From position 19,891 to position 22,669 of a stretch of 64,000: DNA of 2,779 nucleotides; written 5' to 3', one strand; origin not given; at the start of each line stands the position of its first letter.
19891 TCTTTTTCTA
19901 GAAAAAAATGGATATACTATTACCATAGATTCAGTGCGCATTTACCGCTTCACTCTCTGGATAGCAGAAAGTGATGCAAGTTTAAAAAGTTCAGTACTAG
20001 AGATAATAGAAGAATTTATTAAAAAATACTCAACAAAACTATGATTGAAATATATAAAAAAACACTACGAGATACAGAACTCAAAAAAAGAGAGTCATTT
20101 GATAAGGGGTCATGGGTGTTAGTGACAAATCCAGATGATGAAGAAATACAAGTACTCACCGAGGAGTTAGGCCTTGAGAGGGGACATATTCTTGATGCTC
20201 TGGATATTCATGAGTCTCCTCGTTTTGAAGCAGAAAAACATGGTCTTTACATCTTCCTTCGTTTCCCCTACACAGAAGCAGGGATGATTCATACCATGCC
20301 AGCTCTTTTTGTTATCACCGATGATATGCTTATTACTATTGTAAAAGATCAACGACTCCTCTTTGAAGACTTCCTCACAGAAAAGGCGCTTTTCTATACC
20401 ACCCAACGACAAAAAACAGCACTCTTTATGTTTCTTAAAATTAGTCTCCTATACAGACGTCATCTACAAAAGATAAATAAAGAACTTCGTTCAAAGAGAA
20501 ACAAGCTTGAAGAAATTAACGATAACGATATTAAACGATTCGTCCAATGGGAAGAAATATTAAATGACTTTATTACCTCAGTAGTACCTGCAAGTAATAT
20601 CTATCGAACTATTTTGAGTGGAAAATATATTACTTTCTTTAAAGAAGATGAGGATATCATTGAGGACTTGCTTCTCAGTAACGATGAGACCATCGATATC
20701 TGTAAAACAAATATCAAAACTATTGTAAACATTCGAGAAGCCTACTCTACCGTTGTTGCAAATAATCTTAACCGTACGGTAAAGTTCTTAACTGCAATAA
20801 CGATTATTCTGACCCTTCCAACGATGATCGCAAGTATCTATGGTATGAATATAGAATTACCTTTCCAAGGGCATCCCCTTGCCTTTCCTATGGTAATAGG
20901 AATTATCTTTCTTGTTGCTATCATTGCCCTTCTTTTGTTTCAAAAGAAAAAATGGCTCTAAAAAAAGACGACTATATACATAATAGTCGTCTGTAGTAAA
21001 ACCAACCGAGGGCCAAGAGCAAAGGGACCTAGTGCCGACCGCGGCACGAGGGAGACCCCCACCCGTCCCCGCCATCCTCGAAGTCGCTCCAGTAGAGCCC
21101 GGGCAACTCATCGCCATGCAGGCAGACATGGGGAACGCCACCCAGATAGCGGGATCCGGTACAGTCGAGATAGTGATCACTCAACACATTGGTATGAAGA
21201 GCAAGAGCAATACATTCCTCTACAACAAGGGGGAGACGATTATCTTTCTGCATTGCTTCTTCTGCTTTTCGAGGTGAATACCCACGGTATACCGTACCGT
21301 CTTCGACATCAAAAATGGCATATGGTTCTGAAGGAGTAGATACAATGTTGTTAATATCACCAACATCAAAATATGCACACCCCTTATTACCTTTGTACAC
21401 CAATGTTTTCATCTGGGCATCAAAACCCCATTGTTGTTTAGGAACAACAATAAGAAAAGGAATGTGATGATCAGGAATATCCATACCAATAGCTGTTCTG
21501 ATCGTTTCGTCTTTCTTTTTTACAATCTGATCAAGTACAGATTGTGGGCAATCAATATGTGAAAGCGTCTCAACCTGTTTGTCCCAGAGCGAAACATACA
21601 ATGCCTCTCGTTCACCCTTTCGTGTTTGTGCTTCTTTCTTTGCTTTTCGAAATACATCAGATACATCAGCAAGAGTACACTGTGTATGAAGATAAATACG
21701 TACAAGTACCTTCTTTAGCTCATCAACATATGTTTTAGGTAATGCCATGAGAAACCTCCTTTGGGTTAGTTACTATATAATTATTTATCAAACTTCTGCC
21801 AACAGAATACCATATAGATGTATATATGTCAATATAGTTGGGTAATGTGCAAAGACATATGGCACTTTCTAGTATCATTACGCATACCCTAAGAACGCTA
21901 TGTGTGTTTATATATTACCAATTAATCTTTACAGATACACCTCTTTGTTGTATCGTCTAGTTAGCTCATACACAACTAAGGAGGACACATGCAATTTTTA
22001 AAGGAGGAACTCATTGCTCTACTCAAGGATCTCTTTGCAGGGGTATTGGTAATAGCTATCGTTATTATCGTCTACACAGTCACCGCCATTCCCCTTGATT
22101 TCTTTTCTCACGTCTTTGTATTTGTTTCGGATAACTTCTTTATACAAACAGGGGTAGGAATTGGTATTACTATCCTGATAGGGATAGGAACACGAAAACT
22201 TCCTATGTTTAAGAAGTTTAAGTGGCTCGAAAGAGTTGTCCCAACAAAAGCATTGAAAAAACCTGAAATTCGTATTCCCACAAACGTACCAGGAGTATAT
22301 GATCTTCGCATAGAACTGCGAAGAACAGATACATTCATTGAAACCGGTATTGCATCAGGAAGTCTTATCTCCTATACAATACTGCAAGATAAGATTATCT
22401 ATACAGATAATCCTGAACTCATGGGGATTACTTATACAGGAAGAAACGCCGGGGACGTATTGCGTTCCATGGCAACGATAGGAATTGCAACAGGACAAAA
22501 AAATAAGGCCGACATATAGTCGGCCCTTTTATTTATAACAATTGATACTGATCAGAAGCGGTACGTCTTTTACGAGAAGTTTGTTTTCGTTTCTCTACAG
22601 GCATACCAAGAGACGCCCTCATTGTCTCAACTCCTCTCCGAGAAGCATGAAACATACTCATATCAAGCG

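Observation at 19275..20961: Translationally coupled tricistron: excisionase-type HTH antitoxin, Doc toxin and CorA, under a promoter embedded in GTTAAC palindromes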

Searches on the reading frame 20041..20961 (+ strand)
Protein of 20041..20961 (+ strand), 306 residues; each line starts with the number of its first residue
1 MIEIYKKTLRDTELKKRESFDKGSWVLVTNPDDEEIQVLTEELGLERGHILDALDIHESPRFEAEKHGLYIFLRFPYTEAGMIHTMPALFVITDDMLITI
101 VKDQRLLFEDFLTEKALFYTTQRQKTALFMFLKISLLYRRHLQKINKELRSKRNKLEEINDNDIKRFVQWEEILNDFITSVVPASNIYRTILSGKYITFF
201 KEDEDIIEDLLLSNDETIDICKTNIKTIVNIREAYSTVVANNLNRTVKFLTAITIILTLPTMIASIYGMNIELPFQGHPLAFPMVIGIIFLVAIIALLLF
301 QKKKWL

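Call 3: search_protein_families(library=pfam, proteins=[window:20041-20961:+], max_evalue=0.1)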
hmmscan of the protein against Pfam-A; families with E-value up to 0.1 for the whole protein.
window:20041-20961:+ (306 aa): 3 families
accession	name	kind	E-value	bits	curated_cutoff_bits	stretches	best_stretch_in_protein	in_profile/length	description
PF01544.23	CorA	-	4.3e-38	131.7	27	1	23-302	4-292/292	CorA-like Mg2+ transporter protein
PF16770.11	RTT107_BRCT_5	-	0.0063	16.8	27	1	212-254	31-72/100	Regulator of Ty1 transposition protein 107 BRCT domain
PF20990.2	DUF2207_C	-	0.036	14.2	33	1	211-301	102-185/247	Predicted membrane protein (DUF2207) C-terminal domain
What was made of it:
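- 20041..20961 (+): corA (306 aa), a resident Mg2+/Co2+ channel gene with a GMN motif at aa 268-270 (nt 20842-20850). Its ATG overlaps the doc stop (ATGA). It is a neighbour of the TA module and probably co-transcribed, but it is not a component. PF01544 4.3e-38 (call 3).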

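Call 4: search_protein_families(library=ncbifam, proteins=[window:20041-20961:+], max_evalue=0.1)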
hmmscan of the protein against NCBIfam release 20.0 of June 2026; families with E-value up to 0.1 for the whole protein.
window:20041-20961:+ (306 aa): 2 families
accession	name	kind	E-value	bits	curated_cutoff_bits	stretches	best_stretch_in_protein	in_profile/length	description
TIGR00383.1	corA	equivalog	8.9e-29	100.8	200.75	1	21-306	27-320/320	magnesium/cobalt transporter CorA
NF007092.0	PRK09546.1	equivalog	0.0056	15.9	292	1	227-306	248-327/327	zinc transporter ZntB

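Call 29: search_protein_families(library=padloc, proteins=[window:20041-20961:+], max_evalue=0.01)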
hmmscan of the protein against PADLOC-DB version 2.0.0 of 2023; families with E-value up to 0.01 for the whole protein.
window:20041-20961:+ (306 aa): 1 family
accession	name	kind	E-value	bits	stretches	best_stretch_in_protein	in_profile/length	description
PDLC01174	CorA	-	0.00014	19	1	232-300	374-439/446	CorA-like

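Call 32: find_homologous_proteins(query=window:20041-20958:+)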
Query window:20041-20958:+ (306 aa): 886 proteins with E <= 0.001 among 2593 candidates; the best 120 are listed.
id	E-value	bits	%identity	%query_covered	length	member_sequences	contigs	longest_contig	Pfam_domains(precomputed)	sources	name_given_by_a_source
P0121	5.0e-195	664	100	100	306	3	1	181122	PF01544.24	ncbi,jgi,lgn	-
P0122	2.8e-183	626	93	100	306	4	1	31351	PF01544.24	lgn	-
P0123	2.6e-162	557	80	100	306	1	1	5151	PF01544.24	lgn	-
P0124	3.2e-125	435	62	100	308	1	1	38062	PF01544.24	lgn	-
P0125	6.5e-119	415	60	100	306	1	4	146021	PF01544.24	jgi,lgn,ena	-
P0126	1.2e-118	414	61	100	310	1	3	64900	PF01544.24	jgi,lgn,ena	-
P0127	5.3e-114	399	58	100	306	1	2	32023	PF01544.24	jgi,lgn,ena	-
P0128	1.4e-107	377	55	100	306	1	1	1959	PF01544.24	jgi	jgi:magnesium transporter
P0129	2.1e-106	374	53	100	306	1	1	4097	PF01544.24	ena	-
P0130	3.3e-106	373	54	100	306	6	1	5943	PF01544.24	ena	-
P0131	3.4e-106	373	54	100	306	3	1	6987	PF01544.24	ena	-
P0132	7.9e-106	372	52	100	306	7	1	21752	PF01544.24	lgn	-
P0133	8.3e-106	372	54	100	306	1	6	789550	PF01544.24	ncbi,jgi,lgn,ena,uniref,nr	ncbi:MAG: hypothetical protein ACD_81C00089G0006 [uncultured bacterium]|uniref:Mg2 transporter prote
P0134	2.3e-105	370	53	100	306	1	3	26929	PF01544.24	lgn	-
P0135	3.3e-105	370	54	100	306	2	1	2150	PF01544.24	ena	-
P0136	1.0e-103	365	55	100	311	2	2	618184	PF01544.24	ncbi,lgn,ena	-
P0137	1.6e-103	364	52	100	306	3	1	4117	PF01544.24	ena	-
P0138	2.7e-102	360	52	100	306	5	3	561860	PF01544.24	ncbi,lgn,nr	ncbi:MAG: magnesium transporter [Candidatus Parcubacteria bacterium]|nr:magnesium transporter CorA f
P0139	3.4e-102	360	51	100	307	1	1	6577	PF01544.24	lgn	-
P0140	1.2e-100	355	54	100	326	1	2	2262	PF01544.24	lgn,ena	-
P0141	1.1e-99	352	54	93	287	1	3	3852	PF01544.24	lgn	-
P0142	2.1e-98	347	52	93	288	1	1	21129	PF01544.24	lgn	-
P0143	8.1e-98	345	53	100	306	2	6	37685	PF01544.24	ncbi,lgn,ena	ncbi:MAG: magnesium transporter CorA family protein [Patescibacteria group bacterium]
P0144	2.5e-93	331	55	92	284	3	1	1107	PF01544.24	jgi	jgi:magnesium transporter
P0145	1.4e-85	305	48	100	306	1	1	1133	PF01544.24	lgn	-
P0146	1.7e-83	298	46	100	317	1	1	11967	PF01544.24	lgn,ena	-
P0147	4.4e-82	294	48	100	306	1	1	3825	PF01544.24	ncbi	-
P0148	5.9e-82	293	44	100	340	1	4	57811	PF01544.24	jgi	-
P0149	2.7e-81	291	48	100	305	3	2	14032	PF01544.24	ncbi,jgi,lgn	jgi:magnesium transporter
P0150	4.7e-81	290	46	100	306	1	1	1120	PF01544.24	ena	-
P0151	5.0e-81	290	47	100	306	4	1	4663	PF01544.24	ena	-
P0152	1.9e-80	288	44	100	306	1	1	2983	PF01544.24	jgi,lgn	-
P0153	2.0e-80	288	44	100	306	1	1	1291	PF01544.24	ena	-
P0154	2.7e-80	288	43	100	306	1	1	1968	PF01544.24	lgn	-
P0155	4.1e-80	287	47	100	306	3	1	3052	PF01544.24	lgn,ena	-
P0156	4.2e-80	287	44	100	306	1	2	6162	PF01544.24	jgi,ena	-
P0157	6.6e-80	287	44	100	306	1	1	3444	PF01544.24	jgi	-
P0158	2.3e-79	285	45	100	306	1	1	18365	PF01544.24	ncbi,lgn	-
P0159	2.5e-79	285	46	96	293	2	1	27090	PF01544.24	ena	-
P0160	2.6e-79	285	45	100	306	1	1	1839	PF01544.24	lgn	-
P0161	3.0e-79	285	44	100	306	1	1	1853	PF01544.24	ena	-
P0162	4.5e-79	284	42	100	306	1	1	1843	PF01544.24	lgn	-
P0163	4.7e-79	284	44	100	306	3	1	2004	PF01544.24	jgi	jgi:magnesium transporter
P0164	5.8e-79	284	44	100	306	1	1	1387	PF01544.24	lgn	-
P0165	2.9e-78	281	42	100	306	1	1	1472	PF01544.24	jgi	-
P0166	5.5e-78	280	42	100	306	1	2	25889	PF01544.24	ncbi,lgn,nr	ncbi:magnesium transporter CorA family protein [Candidatus Parcubacteria bacterium]|nr:MAG: magnesiu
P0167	6.3e-78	280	43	100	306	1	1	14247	PF01544.24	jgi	jgi:magnesium transporter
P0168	4.0e-77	278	43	100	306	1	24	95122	PF01544.24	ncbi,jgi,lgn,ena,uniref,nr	ncbi:MAG: hypothetical protein ACD_30C00052G0021 [uncultured bacterium]|uniref:Mg2 transporter prote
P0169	4.4e-77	277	45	100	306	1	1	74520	PF01544.24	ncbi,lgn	-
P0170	4.8e-77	277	44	100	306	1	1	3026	PF01544.24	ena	-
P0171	6.8e-77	277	43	100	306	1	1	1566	PF01544.24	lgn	-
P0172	8.7e-77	276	43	100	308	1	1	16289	PF01544.24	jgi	-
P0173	8.8e-77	276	43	100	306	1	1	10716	PF01544.24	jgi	jgi:magnesium transporter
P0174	9.1e-77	276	43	100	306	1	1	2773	PF01544.24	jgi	jgi:magnesium transporter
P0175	9.8e-77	276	43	100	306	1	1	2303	PF01544.24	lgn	-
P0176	1.3e-76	276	43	100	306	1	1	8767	PF01544.24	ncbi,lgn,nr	ncbi:MAG: magnesium transporter CorA family protein [Nanoarchaeota archaeon]|nr:magnesium transporte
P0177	1.3e-76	276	43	100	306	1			PF01544.24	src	-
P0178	2.5e-76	275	43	100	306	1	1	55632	PF01544.24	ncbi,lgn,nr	ncbi:MAG: magnesium transporter CorA family protein [bacterium]|nr:magnesium transporter CorA family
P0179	2.8e-76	275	44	100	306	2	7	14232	PF01544.24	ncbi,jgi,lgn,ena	-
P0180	3.9e-76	274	42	100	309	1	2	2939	PF01544.24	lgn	-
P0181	5.3e-76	274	45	92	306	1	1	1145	PF01544.24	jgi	-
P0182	8.2e-76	273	48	100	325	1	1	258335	PF01544.24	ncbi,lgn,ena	-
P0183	1.0e-75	273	42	100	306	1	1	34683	PF01544.24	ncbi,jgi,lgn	-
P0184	1.4e-75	273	44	92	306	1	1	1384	PF01544.24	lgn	-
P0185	1.4e-75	272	43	100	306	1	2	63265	PF01544.24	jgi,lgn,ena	-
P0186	5.2e-75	271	43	100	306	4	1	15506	PF01544.24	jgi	-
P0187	8.5e-75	270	44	100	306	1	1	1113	PF01544.24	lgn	-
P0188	9.9e-75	270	43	100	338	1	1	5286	PF01544.24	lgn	-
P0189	1.1e-74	270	42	100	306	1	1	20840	PF01544.24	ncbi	-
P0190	2.5e-74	268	44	100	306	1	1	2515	PF01544.24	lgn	-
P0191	2.9e-74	268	43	100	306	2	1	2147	PF01544.24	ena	-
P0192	4.6e-74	268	43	100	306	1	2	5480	PF01544.24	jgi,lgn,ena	-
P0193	5.9e-74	267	42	100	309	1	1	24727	PF01544.24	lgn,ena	-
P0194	6.1e-74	267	42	100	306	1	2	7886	PF01544.24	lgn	-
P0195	6.9e-74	267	42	100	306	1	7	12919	PF20990.3,PF01544.24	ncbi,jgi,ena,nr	ncbi:MAG TPA: magnesium transporter CorA family protein [Candidatus Paceibacterota bacterium]|nr:mag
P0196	6.9e-74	267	42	100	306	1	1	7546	PF01544.24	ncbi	-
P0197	7.1e-74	267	44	100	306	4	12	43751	PF01544.24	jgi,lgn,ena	-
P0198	1.1e-73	266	42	100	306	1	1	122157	PF01544.24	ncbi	-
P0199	1.4e-73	266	42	100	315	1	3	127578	PF01544.24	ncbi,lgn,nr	ncbi:magnesium transporter CorA family protein [Candidatus Curtissbacteria bacterium]|nr:magnesium t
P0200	1.8e-73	266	43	100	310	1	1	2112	PF01544.24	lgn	-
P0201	1.9e-73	265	42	100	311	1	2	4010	PF01544.24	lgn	-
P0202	2.1e-73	265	44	100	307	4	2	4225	PF01544.24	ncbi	-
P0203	3.3e-73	265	42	100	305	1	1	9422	PF01544.24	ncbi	-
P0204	4.3e-73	264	42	100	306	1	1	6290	PF01544.24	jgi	jgi:magnesium transporter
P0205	4.3e-73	264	44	100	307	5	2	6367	PF01544.24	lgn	-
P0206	5.3e-73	264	43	100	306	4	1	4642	PF01544.24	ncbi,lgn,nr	ncbi:MAG: magnesium transporter CorA family protein [Candidatus Colwellbacteria bacterium]|nr:magnes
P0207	5.3e-73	264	42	100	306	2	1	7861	PF01544.24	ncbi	-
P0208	1.3e-72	263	41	100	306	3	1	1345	PF01544.24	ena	-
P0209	2.5e-72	262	42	100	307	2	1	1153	PF01544.24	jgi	-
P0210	3.4e-72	261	44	100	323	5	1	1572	PF01544.24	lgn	-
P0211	3.4e-72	261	41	99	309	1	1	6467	PF01544.24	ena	-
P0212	3.4e-72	261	42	100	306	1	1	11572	PF01544.24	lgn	-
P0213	3.4e-72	261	41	100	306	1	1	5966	PF01544.24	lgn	-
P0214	3.6e-72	261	42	100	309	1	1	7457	PF01544.24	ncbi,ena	-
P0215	4.0e-72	261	43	100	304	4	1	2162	PF01544.24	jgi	-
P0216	5.8e-72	261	43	97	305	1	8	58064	PF01544.24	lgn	-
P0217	5.8e-72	261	42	100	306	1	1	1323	PF01544.24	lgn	-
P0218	6.0e-72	261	41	100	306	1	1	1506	PF01544.24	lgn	-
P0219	8.1e-72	260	40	98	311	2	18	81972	PF01544.24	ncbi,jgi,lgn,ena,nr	ncbi:magnesium transporter CorA family protein [Candidatus Saccharibacteria bacterium]|jgi:magnesium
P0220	1.1e-71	260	44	100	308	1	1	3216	PF01544.24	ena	-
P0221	1.4e-71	259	41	100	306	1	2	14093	PF01544.24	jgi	jgi:magnesium transporter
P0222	1.5e-71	259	41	100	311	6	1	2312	PF01544.24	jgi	jgi:magnesium transporter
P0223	1.7e-71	259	44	100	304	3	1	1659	PF01544.24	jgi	-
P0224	2.1e-71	259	43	100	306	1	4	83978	PF01544.24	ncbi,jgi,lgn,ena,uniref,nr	ncbi:MAG: hypothetical protein COU07_02275 [Candidatus Harrisonbacteria bacterium CG10_big_fil_rev_8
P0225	2.2e-71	259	42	100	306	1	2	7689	PF01544.24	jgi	jgi:magnesium transporter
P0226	2.3e-71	259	40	100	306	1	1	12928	PF01544.24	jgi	-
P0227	2.3e-71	259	40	100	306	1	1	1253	PF01544.24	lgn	-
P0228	2.4e-71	259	42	100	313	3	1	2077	PF01544.24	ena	-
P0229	2.4e-71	259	45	87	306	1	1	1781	PF01544.24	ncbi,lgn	ncbi:MAG: magnesium transporter CorA family protein [Candidatus Paceibacterota bacterium]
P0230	2.5e-71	259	42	100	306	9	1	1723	PF01544.24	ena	-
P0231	2.8e-71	258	40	100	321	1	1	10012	PF01544.24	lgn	-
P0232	3.7e-71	258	45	92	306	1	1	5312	PF01544.24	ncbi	-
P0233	4.1e-71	258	41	100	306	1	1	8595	PF01544.24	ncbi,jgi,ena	-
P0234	4.9e-71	258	42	100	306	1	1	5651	PF01544.24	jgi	-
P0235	5.6e-71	257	40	100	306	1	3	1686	PF01544.24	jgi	jgi:magnesium transporter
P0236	5.9e-71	257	42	100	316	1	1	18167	PF01544.24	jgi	jgi:magnesium transporter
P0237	6.9e-71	257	41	100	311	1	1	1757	PF20990.3,PF01544.24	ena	-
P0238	7.4e-71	257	42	100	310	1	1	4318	PF01544.24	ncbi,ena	-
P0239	9.5e-71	257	42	100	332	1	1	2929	PF01544.24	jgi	jgi:magnesium transporter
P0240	1.4e-70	256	45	100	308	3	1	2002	PF01544.24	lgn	-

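Call 33: find_encoding_contigs(protein=P0122, flank=4000, max_places=2)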
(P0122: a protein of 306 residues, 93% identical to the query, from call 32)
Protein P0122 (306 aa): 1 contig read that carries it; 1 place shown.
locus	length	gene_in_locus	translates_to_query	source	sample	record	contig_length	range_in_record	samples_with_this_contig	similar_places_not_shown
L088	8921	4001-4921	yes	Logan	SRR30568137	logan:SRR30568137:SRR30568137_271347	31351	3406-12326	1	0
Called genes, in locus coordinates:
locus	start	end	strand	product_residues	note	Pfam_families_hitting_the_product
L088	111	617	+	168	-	-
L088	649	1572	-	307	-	PF01134:GIDA (faint), PF03486:HI0933_like (faint), PF07992:Pyr_redox_2, PF12831:FAD_oxidored (weak), PF13738:Pyr_redox_3, PF00070:Pyr_redox (weak)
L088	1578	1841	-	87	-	PF00462:Glutaredoxin, PF13417:GST_N_3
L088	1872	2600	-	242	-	PF13462:Thioredoxin_4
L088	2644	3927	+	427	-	PF02397:Bac_transf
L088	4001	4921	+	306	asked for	PF01544:CorA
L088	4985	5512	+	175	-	-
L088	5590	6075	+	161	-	-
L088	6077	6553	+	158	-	-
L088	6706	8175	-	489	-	PF01943:Polysacc_synt, PF03023:MurJ, PF13440:Polysacc_synt_3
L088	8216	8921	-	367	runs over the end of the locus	PF13439:Glyco_transf_4, PF00534:Glycos_transf_1, PF13692:Glyco_trans_1_4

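Call 34: find_encoding_contigs(protein=P0123, flank=4000, max_places=2)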
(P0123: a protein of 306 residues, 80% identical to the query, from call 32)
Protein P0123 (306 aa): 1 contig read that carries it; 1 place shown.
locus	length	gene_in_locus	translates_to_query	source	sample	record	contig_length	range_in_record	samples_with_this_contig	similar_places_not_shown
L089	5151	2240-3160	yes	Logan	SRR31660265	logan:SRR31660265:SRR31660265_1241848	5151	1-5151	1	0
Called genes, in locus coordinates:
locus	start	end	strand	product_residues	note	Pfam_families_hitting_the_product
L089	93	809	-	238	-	PF13462:Thioredoxin_4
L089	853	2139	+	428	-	PF02397:Bac_transf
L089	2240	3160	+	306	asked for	PF01544:CorA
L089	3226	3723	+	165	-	-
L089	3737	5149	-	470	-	?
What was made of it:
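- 20041..20961 (+): The same gene sits at the same locus without the TA in L088 and L089 (calls 33, 34).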

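Call 35: find_encoding_contigs(protein=P0124, flank=4000, max_places=2)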
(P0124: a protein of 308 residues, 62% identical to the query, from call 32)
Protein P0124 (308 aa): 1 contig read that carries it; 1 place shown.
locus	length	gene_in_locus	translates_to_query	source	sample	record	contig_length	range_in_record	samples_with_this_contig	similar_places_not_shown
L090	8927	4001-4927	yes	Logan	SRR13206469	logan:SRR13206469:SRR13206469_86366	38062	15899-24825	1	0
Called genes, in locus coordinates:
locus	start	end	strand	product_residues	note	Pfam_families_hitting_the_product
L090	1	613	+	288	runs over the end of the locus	PF00535:Glycos_transf_2, PF13641:Glyco_tranf_2_3, PF13632:Glyco_trans_2_3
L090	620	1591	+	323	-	PF00535:Glycos_transf_2, PF10111:Glyco_tranf_2_2 (weak), PF13641:Glyco_tranf_2_3, PF13632:Glyco_trans_2_3 (weak)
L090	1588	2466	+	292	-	PF00535:Glycos_transf_2, PF10111:Glyco_tranf_2_2 (faint), PF13641:Glyco_tranf_2_3, PF13506:Glyco_transf_21 (faint), PF02709:Glyco_transf_7C (faint), PF13632:Glyco_trans_2_3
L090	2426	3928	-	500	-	PF01943:Polysacc_synt, PF03023:MurJ, PF13440:Polysacc_synt_3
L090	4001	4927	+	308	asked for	PF01544:CorA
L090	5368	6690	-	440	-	PF02397:Bac_transf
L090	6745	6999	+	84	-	PF00462:Glutaredoxin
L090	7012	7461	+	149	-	PF02308:MgtC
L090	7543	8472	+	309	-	PF00890:FAD_binding_2 (faint), PF01134:GIDA (faint), PF03486:HI0933_like (faint), PF07992:Pyr_redox_2, PF12831:FAD_oxidored (faint), PF13738:Pyr_redox_3, PF00070:Pyr_redox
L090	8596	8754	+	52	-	-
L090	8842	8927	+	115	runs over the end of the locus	-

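Call 36: find_encoding_contigs(protein=P0125, flank=4000, max_places=2)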
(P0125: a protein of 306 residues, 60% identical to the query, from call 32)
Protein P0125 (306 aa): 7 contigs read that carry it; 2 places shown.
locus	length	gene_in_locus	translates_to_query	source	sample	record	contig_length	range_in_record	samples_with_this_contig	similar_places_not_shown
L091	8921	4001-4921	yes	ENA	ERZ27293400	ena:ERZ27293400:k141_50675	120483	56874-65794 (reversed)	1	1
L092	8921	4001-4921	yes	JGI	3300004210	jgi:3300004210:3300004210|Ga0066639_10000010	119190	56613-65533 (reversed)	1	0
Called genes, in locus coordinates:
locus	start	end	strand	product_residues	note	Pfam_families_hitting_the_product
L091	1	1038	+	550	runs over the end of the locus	PF01408:GFO_IDH_MocA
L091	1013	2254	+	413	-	PF13439:Glyco_transf_4, PF13579:Glyco_trans_4_4, PF00534:Glycos_transf_1, PF13692:Glyco_trans_1_4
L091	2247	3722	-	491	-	PF01943:Polysacc_synt, PF03023:MurJ, PF13440:Polysacc_synt_3, PF01554:MatE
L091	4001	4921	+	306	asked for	PF01544:CorA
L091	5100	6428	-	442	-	PF02397:Bac_transf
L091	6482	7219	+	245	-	PF13462:Thioredoxin_4, PF01323:DSBA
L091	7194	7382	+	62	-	-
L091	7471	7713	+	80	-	PF00462:Glutaredoxin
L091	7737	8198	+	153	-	PF02308:MgtC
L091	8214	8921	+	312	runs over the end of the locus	PF07992:Pyr_redox_2, PF13738:Pyr_redox_3, PF00070:Pyr_redox (weak)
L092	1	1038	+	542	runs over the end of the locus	PF01408:GFO_IDH_MocA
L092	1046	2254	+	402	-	PF13439:Glyco_transf_4, PF13579:Glyco_trans_4_4, PF00534:Glycos_transf_1, PF13692:Glyco_trans_1_4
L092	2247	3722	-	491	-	PF01943:Polysacc_synt, PF03023:MurJ, PF13440:Polysacc_synt_3, PF01554:MatE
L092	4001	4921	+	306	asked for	PF01544:CorA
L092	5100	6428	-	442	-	PF02397:Bac_transf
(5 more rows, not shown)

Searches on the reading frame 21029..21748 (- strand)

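Call 3: search_protein_families(library=pfam, proteins=[window:21029-21748:-], max_evalue=0.1)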
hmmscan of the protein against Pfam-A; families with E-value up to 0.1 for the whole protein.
window:21029-21748:- (239 aa): 1 family
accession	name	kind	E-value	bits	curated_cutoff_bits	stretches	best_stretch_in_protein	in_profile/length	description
PF18959.5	DUF5701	-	2.9e-12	47.2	27.4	1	71-189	17-137/206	Family of unknown function (DUF5701)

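Call 4: search_protein_families(library=ncbifam, proteins=[window:21029-21748:-], max_evalue=0.1)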
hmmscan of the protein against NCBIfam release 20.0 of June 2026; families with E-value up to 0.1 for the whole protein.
window:21029-21748:- (239 aa): 0 families

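Call 29: search_protein_families(library=padloc, proteins=[window:21029-21748:-], max_evalue=0.01)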
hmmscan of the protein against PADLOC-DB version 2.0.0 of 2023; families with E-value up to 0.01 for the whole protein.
window:21029-21748:- (239 aa): 0 families

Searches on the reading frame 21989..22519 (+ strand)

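Call 3: search_protein_families(library=pfam, proteins=[window:21989-22519:+], max_evalue=0.1)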
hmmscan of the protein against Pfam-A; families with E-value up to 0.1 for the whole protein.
window:21989-22519:+ (176 aa): 0 families

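Call 4: search_protein_families(library=ncbifam, proteins=[window:21989-22519:+], max_evalue=0.1)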
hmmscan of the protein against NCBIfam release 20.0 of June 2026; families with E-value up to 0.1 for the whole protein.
window:21989-22519:+ (176 aa): 1 family
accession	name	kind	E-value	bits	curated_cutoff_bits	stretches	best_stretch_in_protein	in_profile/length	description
NF051476.1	CDiGphdiTpdA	equivalog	0.0075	15.1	1000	1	107-145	383-421/570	cyclic di-GMP phosphodiesterase TpdA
